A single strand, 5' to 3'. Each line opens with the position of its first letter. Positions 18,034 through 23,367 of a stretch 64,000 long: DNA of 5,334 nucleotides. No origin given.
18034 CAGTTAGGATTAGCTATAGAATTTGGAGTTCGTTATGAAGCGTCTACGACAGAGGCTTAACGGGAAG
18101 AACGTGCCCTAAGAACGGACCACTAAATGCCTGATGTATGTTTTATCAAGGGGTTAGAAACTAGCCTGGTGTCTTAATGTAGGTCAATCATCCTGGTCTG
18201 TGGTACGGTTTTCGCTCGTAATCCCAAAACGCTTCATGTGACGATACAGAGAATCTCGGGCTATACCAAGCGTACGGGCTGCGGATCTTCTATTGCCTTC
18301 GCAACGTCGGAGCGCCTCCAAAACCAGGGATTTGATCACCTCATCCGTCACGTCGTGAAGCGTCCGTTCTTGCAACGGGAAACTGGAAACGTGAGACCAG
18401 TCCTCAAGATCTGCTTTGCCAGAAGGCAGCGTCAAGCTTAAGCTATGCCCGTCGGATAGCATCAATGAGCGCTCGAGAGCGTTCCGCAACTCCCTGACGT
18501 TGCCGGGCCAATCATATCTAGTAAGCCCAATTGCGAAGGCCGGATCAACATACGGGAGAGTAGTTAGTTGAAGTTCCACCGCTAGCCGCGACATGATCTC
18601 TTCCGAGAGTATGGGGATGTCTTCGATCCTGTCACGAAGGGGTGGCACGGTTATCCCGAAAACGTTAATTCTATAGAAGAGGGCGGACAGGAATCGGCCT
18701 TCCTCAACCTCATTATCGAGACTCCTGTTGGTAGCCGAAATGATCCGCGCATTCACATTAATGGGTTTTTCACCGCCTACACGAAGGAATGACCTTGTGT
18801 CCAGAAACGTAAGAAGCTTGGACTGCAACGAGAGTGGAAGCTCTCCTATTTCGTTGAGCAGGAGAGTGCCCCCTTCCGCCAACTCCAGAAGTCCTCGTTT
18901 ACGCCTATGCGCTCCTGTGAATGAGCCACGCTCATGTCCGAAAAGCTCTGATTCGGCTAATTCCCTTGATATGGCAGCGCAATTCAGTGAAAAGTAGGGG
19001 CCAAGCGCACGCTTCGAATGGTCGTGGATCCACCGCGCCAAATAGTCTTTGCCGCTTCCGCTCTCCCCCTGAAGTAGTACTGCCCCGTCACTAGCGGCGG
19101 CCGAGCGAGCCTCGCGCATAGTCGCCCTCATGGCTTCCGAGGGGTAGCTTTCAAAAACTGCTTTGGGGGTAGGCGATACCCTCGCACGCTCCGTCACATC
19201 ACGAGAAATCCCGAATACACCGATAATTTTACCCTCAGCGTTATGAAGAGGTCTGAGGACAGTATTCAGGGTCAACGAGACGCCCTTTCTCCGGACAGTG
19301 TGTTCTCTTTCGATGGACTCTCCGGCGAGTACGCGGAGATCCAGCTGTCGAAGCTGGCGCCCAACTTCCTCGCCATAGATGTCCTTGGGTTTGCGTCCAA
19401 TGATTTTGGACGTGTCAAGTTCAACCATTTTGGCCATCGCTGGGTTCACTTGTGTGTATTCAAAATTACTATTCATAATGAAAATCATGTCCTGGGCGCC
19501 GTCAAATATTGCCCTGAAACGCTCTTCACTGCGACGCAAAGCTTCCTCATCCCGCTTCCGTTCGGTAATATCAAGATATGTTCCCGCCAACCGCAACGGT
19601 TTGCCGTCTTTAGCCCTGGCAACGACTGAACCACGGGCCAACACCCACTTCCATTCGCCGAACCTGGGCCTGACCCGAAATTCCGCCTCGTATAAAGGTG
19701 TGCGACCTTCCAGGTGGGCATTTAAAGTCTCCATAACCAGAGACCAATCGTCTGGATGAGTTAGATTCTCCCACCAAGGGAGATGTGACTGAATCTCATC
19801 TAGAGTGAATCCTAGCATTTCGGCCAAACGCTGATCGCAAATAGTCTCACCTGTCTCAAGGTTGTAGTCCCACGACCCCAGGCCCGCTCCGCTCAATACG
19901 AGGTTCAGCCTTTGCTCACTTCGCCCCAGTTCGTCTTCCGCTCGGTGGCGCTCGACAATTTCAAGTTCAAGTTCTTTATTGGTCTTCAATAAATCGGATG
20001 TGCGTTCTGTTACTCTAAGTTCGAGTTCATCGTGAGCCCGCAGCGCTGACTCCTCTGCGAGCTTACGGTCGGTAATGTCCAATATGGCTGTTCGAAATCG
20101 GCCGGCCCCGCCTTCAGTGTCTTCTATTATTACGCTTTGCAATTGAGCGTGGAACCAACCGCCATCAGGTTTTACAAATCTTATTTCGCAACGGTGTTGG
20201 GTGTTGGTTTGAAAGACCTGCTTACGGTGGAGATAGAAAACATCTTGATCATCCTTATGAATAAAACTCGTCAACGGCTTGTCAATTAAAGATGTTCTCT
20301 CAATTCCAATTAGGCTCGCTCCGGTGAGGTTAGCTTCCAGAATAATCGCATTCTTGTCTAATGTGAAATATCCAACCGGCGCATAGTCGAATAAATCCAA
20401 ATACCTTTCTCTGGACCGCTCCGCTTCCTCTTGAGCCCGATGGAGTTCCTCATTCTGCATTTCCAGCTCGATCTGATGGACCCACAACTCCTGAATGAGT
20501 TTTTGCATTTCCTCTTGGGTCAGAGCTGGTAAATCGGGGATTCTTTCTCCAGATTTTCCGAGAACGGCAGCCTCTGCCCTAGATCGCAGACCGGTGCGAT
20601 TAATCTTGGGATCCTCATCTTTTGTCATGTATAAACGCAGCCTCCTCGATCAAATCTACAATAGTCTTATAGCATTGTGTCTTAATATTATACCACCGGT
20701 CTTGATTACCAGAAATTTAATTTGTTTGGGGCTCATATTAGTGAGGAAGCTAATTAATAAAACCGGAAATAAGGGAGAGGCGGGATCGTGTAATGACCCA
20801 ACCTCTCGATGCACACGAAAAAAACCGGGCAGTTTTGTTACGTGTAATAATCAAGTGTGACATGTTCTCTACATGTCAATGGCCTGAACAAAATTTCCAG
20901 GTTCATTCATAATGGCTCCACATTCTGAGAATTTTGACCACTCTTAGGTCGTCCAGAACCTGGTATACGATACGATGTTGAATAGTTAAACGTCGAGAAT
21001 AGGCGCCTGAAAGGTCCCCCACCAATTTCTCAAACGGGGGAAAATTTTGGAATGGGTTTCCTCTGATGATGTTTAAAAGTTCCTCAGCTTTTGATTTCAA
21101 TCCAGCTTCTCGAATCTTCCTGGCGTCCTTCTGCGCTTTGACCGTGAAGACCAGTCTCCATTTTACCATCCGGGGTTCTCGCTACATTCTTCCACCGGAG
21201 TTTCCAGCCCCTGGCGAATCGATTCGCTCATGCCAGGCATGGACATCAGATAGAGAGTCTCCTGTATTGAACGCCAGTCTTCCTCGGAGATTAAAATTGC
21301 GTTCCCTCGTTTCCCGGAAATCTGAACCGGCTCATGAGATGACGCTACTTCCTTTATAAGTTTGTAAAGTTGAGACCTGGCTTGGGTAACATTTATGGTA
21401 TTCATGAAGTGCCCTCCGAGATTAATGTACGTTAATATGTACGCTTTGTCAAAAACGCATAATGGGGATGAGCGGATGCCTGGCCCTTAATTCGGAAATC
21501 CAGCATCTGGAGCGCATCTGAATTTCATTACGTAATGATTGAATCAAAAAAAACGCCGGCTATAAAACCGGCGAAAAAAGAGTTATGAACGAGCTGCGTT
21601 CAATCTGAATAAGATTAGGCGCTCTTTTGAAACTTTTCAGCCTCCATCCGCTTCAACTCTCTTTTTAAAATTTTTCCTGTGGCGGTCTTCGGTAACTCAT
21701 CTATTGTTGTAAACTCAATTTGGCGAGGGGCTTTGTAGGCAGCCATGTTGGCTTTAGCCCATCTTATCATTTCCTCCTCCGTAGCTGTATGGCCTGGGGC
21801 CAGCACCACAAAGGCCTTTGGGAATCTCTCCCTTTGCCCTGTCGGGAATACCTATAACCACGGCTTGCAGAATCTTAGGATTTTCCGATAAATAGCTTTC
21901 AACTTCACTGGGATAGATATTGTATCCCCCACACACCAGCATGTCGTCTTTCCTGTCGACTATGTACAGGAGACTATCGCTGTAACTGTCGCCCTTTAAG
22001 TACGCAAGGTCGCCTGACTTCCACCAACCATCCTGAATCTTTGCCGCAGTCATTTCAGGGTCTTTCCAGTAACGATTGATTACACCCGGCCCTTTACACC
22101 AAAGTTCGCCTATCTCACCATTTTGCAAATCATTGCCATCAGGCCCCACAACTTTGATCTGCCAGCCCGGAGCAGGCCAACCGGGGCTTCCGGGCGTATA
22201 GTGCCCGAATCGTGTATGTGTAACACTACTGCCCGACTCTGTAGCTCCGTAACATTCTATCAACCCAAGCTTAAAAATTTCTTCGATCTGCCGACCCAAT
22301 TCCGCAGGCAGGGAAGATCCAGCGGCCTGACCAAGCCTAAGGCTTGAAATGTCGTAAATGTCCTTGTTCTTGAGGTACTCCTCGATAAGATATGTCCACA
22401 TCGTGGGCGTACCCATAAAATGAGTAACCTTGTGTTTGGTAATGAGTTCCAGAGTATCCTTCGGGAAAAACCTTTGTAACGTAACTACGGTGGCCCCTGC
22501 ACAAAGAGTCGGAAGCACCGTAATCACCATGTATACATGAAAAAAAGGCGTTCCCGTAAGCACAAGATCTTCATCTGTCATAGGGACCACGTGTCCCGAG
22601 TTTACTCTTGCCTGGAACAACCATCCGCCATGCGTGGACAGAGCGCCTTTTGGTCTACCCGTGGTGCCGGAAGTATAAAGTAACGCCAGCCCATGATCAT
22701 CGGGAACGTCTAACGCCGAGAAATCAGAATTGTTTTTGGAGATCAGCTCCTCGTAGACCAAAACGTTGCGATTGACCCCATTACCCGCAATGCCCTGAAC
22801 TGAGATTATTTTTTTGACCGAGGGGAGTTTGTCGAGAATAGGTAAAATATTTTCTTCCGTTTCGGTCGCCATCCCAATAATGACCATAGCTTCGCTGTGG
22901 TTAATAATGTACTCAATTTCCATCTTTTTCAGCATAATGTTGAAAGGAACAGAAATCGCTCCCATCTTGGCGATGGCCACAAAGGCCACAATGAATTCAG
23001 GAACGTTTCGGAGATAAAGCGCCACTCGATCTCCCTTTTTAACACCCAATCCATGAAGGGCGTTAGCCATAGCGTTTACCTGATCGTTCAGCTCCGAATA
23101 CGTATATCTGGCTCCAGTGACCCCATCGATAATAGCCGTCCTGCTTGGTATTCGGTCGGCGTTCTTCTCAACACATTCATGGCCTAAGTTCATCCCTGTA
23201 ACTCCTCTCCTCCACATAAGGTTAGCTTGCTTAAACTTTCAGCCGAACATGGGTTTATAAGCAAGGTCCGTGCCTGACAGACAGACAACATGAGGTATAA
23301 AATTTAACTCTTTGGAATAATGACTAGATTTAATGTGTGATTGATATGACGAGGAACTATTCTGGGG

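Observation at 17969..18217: Duplicated cassette of about 250 bp: activator 3' end + conserved spacer with a dyad + sigma-54 promoter (second copy at 5722..5971)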

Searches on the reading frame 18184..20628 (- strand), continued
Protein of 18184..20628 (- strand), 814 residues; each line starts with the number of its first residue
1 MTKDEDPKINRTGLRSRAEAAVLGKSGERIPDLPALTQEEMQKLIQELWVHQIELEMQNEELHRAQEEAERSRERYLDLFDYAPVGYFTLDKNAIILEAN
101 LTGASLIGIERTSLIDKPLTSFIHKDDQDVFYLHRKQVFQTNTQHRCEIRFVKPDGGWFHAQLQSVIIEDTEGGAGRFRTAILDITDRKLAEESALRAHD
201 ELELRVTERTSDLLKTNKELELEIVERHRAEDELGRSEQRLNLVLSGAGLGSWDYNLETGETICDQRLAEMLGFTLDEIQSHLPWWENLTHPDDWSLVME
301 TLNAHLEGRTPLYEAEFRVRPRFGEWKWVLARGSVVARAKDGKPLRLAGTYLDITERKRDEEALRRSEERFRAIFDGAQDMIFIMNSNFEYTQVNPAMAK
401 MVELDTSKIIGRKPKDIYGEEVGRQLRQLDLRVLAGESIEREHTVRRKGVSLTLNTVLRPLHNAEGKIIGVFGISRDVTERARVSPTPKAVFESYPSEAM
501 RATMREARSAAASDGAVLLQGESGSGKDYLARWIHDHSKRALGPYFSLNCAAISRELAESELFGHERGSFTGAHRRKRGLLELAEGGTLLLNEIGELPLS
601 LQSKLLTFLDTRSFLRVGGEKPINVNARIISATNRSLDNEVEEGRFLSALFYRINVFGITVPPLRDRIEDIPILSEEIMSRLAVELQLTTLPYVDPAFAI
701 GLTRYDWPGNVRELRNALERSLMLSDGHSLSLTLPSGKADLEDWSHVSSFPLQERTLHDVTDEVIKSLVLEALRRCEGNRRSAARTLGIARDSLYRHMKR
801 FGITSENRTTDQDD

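Call 72: find_encoding_contigs(protein=P0074, flank=8000, max_places=1)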
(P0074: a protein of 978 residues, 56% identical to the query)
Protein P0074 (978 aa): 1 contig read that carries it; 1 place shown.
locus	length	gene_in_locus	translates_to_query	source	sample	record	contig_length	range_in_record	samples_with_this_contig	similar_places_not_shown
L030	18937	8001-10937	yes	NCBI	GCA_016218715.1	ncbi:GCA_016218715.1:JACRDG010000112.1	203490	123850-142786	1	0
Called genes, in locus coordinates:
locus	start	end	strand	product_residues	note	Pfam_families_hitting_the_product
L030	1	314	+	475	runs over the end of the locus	-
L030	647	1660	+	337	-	PF18152:DAHP_snth_FXD, PF00793:DAHP_synth_1, PF03102:NeuB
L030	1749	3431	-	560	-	PF08323:Glyco_transf_5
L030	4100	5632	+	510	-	-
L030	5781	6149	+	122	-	PF00072:Response_reg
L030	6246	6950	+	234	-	PF07238:PilZ (weak)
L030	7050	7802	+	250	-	-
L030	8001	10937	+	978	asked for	PF13426:PAS_9, PF08448:PAS_4, PF08447:PAS_3, PF00989:PAS, PF08448:PAS_4, PF13426:PAS_9, PF00158:Sigma54_activat, PF14532:Sigma54_activ_2, +5 more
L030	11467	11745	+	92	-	-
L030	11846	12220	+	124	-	PF02579:Nitro_FeMo-Co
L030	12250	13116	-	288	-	PF00072:Response_reg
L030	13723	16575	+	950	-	-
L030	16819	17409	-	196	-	PF21176:RecR_HhH, PF02132:RecR_ZnF, PF01751:Toprim, PF13662:Toprim_4, PF21175:RecR_C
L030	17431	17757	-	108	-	PF02575:YbaB_DNA_bd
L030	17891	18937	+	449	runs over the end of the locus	PF02310:B12-binding, PF04055:Radical_SAM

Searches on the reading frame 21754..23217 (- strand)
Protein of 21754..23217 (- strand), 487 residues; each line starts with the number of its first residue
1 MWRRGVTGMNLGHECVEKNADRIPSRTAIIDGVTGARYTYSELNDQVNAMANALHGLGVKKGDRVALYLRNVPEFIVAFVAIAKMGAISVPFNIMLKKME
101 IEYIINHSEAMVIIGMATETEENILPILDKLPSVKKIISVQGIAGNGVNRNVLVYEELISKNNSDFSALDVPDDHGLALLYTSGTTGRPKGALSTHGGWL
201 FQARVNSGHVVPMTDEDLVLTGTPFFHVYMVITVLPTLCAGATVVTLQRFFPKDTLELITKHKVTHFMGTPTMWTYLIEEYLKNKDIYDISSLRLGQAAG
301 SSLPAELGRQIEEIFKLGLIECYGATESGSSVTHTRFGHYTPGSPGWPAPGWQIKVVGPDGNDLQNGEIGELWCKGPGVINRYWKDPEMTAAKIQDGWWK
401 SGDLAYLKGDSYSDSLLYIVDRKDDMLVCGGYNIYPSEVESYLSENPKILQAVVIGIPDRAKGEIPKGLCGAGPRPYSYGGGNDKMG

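Call 25: search_protein_families(library=pfam, proteins=[window:21754-23217:-], max_evalue=0.01)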
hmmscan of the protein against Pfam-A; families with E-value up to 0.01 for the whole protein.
window:21754-23217:- (487 aa): 2 families
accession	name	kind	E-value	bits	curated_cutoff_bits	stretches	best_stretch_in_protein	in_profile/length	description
PF00501.34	AMP-binding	-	1.2e-89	301.3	29.9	1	17-384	2-384/384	AMP-binding enzyme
PF13193.12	AMP-binding_C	-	6.9e-05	24.1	24.5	1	438-469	1-32/76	AMP-binding enzyme C-terminal domain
